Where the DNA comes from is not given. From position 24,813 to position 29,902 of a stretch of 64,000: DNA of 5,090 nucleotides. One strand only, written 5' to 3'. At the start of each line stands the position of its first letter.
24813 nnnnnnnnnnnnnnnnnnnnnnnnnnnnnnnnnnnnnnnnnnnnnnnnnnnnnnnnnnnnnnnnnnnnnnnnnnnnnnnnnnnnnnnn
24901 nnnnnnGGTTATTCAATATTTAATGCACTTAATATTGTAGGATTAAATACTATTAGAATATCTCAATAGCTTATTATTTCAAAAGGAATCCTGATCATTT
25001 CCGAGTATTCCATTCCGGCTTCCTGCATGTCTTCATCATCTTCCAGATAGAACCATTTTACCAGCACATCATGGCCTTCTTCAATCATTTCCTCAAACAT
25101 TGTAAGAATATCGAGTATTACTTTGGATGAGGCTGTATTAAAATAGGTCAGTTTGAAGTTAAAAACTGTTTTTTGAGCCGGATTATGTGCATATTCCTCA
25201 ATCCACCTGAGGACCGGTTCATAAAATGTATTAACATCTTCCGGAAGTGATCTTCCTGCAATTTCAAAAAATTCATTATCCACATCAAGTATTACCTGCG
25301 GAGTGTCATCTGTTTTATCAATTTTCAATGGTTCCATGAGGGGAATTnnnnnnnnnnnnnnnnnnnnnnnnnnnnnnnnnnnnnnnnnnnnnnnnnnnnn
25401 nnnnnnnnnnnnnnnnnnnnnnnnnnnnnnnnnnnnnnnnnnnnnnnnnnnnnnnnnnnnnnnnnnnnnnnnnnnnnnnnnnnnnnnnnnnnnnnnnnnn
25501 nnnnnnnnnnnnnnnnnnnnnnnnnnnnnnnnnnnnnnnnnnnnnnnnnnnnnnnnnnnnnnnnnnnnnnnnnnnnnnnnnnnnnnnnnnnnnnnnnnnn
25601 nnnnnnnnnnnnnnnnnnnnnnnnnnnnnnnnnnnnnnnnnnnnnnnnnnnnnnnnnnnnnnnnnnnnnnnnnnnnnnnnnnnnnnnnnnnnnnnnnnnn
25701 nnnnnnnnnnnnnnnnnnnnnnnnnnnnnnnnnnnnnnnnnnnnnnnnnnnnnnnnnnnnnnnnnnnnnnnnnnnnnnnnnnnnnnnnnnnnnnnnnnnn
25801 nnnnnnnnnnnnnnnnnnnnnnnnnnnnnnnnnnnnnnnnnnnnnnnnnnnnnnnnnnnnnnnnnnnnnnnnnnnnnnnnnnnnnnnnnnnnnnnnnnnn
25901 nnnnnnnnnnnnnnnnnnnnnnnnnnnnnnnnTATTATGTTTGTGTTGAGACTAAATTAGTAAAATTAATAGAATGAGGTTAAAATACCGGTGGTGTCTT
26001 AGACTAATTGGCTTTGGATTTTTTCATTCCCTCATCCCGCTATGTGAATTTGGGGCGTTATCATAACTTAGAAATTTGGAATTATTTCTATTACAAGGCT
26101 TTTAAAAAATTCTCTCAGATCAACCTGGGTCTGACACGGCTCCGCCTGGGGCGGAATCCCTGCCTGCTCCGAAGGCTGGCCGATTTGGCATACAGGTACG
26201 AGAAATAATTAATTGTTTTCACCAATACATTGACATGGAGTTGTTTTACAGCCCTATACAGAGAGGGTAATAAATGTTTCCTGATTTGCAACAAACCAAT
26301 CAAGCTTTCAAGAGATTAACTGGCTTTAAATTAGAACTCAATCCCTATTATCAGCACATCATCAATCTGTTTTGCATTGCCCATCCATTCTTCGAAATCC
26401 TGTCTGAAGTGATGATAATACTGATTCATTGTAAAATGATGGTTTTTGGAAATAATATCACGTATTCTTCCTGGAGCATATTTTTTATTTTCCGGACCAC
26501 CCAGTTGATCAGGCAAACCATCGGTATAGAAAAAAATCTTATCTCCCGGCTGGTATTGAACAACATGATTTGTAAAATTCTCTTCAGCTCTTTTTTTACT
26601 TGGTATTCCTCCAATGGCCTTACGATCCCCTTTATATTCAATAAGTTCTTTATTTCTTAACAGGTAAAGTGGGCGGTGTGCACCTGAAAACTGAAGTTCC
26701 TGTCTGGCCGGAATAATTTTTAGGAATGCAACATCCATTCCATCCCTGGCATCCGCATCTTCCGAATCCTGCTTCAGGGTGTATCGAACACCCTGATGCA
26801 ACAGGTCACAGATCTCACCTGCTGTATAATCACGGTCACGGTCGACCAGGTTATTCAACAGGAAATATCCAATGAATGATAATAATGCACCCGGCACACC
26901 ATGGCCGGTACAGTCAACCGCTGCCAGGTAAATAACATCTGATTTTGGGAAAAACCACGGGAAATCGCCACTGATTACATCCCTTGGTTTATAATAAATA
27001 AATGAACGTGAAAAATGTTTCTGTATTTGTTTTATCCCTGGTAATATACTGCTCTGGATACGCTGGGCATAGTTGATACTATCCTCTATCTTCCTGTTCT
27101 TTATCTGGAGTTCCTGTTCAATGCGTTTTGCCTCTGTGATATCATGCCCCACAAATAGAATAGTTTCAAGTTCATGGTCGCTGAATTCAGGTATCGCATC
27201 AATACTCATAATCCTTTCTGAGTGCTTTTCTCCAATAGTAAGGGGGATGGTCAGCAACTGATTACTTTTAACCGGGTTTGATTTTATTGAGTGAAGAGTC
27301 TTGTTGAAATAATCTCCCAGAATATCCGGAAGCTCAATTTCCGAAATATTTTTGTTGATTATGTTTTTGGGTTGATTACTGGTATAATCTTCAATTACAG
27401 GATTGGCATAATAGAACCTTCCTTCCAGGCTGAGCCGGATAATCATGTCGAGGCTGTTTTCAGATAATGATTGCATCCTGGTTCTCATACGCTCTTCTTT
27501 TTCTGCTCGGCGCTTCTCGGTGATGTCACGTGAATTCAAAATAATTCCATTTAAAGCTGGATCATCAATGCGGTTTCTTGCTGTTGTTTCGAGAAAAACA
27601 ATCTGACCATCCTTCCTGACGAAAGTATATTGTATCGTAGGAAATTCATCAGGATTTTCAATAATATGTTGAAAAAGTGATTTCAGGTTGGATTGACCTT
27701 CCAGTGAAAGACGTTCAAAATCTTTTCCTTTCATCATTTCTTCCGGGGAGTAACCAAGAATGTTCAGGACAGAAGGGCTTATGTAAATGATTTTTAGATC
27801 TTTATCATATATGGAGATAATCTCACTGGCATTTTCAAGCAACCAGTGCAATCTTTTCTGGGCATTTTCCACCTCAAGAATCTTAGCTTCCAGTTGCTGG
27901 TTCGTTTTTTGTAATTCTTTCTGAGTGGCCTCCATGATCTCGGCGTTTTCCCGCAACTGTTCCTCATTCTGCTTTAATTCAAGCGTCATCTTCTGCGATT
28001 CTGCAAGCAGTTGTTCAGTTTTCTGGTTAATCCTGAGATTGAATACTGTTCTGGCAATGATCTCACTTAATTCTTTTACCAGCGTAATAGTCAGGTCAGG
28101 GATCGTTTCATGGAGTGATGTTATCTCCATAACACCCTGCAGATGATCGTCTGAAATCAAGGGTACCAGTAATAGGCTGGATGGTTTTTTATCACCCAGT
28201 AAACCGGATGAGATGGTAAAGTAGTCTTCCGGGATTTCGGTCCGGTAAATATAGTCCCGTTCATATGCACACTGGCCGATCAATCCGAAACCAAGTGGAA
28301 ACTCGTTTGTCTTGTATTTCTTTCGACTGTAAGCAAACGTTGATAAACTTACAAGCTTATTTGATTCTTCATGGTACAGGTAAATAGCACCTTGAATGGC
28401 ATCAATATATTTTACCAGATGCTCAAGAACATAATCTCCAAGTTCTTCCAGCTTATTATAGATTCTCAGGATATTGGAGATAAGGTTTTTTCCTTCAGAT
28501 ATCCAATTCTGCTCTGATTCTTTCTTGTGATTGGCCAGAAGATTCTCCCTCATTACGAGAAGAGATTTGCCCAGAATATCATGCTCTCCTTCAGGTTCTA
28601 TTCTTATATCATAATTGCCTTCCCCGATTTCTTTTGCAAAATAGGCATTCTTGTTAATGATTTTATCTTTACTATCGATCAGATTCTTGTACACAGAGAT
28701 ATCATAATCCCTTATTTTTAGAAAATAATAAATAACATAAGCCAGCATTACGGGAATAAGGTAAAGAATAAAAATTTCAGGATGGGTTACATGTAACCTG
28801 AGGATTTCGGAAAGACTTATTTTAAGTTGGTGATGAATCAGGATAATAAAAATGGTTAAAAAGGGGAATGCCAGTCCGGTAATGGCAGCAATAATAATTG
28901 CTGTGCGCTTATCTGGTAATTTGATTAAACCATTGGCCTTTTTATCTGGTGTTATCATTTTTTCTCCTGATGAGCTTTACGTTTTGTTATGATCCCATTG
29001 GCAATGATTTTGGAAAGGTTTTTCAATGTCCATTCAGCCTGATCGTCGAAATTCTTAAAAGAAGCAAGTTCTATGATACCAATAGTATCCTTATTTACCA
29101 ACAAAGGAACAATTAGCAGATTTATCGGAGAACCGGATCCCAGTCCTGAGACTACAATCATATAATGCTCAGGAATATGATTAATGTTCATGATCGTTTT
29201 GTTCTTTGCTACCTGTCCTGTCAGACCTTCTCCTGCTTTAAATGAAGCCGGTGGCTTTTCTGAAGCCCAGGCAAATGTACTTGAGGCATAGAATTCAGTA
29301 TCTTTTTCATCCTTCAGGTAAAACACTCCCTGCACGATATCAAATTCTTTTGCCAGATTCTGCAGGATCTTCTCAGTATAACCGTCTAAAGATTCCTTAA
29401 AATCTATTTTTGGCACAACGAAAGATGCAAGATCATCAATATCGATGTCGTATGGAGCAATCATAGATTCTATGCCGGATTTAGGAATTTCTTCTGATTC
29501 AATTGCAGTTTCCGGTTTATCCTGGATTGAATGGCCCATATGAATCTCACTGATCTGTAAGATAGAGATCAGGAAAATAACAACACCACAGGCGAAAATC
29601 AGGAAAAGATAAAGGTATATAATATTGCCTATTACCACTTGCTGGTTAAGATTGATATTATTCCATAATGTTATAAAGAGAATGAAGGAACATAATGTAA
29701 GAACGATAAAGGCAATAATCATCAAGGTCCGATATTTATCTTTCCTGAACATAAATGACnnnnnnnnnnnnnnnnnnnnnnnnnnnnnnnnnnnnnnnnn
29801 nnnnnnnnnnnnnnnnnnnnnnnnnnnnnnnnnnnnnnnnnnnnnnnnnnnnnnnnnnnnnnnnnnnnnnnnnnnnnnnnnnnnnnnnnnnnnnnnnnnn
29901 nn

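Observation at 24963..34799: Che-like methylation module (2x CheR, receiver-less CheB) joined to a SiaA/B/C-type partner switch, with no CheA, CheW, MCP or CheY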

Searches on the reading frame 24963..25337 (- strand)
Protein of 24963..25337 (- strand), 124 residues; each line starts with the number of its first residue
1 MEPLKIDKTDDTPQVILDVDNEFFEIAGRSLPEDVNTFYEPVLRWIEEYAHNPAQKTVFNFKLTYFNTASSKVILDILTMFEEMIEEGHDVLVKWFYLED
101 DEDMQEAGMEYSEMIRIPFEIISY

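Call 3: search_protein_families(library=pfam, proteins=[window:24963-25337:-], max_evalue=0.01)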
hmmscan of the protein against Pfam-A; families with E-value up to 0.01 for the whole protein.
window:24963-25337:- (124 aa): 1 family
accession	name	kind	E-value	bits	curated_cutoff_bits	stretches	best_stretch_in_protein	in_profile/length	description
PF09345.15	SiaC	-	1.1e-41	141.6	24.5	1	6-124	1-120/120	SiaC family regulatory phosphoprotein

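Call 15: search_protein_families(library=ncbifam, proteins=[window:24963-25337:-], max_evalue=0.001)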
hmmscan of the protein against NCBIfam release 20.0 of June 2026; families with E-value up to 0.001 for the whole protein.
window:24963-25337:- (124 aa): 1 family
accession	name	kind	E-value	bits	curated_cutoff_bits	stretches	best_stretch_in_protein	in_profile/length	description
NF038265.1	phos_prot_SiaC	equivalog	6.4e-26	90.8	150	1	4-122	3-121/122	biofilm regulation phosphoprotein SiaC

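Call 30: search_solved_structures(query=window:24963-25337:-, show_alignments=2, max_evalue=0.01)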
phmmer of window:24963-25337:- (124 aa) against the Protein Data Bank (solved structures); distinct sequences matched with E-value up to 0.01: 2.
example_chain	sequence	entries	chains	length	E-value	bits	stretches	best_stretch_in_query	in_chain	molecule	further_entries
6kko_C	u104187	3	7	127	2.3e-12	50.9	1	2-121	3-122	DUF1987 domain-containing protein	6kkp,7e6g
6k4f_U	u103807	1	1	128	2.4e-12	50.8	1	2-121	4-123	DUF1987 domain-containing protein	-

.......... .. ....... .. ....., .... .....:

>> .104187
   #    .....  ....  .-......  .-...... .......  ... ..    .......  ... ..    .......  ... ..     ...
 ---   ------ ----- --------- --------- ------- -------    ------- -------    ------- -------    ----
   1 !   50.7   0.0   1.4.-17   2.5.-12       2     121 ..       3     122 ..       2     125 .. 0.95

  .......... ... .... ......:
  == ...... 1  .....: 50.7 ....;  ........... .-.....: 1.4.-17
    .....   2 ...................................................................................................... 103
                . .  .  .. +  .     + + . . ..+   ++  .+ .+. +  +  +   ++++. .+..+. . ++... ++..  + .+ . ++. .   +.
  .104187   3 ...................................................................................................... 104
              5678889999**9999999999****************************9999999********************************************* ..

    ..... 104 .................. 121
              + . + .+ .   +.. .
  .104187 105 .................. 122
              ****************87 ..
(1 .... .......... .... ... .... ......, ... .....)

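Call 84: search_protein_families(library=padloc, proteins=[window:24963-25337:-], max_evalue=0.001)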
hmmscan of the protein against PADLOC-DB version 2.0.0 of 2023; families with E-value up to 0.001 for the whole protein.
window:24963-25337:- (124 aa): 0 families

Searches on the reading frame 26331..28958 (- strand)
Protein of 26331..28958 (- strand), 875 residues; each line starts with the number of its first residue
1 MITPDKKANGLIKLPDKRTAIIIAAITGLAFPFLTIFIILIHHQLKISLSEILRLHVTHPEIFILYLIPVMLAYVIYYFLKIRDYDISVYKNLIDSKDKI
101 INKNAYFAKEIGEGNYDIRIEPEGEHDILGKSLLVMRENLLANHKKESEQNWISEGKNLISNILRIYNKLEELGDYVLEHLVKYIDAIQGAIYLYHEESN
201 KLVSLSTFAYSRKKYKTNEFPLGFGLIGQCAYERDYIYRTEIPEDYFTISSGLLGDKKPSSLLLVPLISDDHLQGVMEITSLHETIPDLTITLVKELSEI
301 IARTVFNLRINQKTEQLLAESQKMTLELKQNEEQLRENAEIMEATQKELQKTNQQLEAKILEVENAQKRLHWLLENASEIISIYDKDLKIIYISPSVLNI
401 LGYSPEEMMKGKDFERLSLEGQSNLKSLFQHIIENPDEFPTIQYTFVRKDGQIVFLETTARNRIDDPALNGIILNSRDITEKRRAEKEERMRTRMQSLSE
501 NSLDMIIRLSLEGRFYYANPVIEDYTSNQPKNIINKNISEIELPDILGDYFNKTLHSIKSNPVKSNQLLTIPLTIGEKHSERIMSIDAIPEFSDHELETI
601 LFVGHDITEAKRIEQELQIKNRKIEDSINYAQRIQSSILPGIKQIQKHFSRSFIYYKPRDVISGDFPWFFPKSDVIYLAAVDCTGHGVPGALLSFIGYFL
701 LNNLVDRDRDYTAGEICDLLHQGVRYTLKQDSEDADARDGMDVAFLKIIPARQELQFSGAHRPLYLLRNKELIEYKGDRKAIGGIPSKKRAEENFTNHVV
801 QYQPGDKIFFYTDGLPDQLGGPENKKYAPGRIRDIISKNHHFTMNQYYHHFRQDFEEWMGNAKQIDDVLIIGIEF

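Call 3: search_protein_families(library=pfam, proteins=[window:26331-28958:-], max_evalue=0.01)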
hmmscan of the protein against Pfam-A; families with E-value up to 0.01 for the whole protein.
window:26331-28958:- (875 aa): 10 families
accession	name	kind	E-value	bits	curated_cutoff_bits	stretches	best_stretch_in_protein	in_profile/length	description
PF07228.17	SpoIIE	-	1.3e-17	64.9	25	1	676-874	5-190/192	Stage II sporulation protein E (SpoIIE)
PF13426.13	PAS_9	-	1.1e-15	58.2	27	1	380-481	3-103/103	PAS domain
PF08448.16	PAS_4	-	7.6e-13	49.1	23.1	2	374-484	1-110/110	PAS fold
PF00989.32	PAS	-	1.9e-11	44.4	22.6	1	373-479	6-113/113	PAS fold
PF13185.12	GAF_2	-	3.6e-11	43.9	28.6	1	170-303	4-133/136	GAF domain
PF08447.18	PAS_3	-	3.6e-09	37.2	25.6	1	390-463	1-75/89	PAS fold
PF13188.13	PAS_8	-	7.3e-07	29.3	21.8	1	369-424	2-57/65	PAS domain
PF01590.32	GAF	-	0.00053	21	22.4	1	170-304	2-132/133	GAF domain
PF12860.13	PAS_7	-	0.0018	18.9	27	0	374-486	1-114/115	PAS fold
PF13492.12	GAF_3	-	0.005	17.7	27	0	170-301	2-123/129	GAF domain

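Call 15: search_protein_families(library=ncbifam, proteins=[window:26331-28958:-], max_evalue=0.001)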
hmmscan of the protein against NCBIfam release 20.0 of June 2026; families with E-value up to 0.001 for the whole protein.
window:26331-28958:- (875 aa): 7 families
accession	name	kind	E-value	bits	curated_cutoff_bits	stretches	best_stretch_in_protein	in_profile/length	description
NF038263.1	prot_phos_SiaA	equivalog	1.8e-42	145.8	700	1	611-873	398-655/658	biofilm regulation protein phosphatase SiaA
TIGR00229.1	sensory_box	domain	1e-22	80.6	22.9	2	367-488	4-125/126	PAS domain S-box protein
NF053781.1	cdiGMPphdstlr2612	equivalog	3.2e-17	61.5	1600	1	362-486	709-833/1268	Tlr1612 family c-di-GMP phosphodiesterase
NF046044.1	PnpS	equivalog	4.5e-11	42.4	400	2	323-487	11-168/390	two-component system histidine kinase PnpS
NF047874.1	MASE3_PAS_HK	subfamily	5.9e-11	41.9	560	1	329-490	229-386/655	MASE3 domain-containing sensor histidine kinase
NF008468.0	PRK11360.1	equivalog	9.2e-08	30.9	646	1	264-498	165-396/616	two-component system sensor histidine kinase AtoS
NF043058.1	T4SS_LegC2C7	subfamily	0.00015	20.9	350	1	294-385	152-244/348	LegC2/C7 family Dot/Icm T4SS effector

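Call 84: search_protein_families(library=padloc, proteins=[window:26331-28958:-], max_evalue=0.001)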
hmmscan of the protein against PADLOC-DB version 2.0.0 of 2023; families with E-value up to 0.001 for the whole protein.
window:26331-28958:- (875 aa): 0 families

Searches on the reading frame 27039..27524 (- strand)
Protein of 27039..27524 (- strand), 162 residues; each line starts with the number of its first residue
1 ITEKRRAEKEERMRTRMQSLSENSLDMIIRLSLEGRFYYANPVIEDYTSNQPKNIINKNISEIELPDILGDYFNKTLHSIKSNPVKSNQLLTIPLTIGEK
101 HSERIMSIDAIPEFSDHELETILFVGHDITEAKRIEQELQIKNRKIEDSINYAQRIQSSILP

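Call 32: search_protein_families(library=pfam, proteins=[window:27039-27524:-], max_evalue=1)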
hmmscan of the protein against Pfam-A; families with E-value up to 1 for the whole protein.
seq(162 aa): 3 families
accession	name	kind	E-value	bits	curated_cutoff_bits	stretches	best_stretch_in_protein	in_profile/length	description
PF08448.16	PAS_4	-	5.4e-05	23.8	23.1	1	22-134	2-110/110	PAS fold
PF13426.13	PAS_9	-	0.0022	18.7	27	1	29-131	6-103/103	PAS domain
PF00989.32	PAS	-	0.0028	18.1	22.6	1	16-129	2-113/113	PAS fold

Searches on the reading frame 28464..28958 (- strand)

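Call 32: search_protein_families(library=pfam, proteins=[window:28464-28958:-], max_evalue=1)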
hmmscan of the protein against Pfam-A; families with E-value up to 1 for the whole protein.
seq(165 aa): 3 families
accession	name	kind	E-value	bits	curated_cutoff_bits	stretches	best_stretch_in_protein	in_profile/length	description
PF03600.22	CitMHS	-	0.008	15.7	31.9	1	21-98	127-183/336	Citrate transporter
PF11283.13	DUF3084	-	0.031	14.7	25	1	11-42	33-64/77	Protein of unknown function (DUF3084)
PF04478.17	Mid2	-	0.15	12.3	23.2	1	13-43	40-70/150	Mid2 like cell wall stress sensor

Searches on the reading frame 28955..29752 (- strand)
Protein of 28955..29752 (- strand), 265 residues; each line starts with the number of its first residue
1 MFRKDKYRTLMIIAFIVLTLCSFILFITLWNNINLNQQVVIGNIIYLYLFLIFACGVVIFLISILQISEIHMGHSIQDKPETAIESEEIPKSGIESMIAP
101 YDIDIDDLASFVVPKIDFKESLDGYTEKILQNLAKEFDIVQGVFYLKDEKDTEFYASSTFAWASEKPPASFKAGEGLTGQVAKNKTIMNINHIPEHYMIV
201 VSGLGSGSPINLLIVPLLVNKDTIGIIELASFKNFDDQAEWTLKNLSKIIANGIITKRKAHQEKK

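Call 3: search_protein_families(library=pfam, proteins=[window:28955-29752:-], max_evalue=0.01)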
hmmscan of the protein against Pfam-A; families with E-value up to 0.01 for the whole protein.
window:28955-29752:- (265 aa): 2 families
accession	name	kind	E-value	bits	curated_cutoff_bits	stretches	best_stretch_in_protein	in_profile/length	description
PF13185.12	GAF_2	-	3.5e-11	43.9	28.6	1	121-253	3-134/136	GAF domain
PF01590.32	GAF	-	2.1e-06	28.8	22.4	1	127-252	7-131/133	GAF domain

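Call 15: search_protein_families(library=ncbifam, proteins=[window:28955-29752:-], max_evalue=0.001)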
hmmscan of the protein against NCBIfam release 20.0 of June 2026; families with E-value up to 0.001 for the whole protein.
window:28955-29752:- (265 aa): 1 family
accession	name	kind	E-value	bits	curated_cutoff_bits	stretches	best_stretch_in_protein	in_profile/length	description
TIGR02916.1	PEP_his_kin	equivalog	3.1e-07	29.4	300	1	119-246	317-445/679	XrtA/PEP-CTERM system histidine kinase PrsK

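Call 84: search_protein_families(library=padloc, proteins=[window:28955-29752:-], max_evalue=0.001)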
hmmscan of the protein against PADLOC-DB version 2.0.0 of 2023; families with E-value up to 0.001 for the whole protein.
window:28955-29752:- (265 aa): 0 families
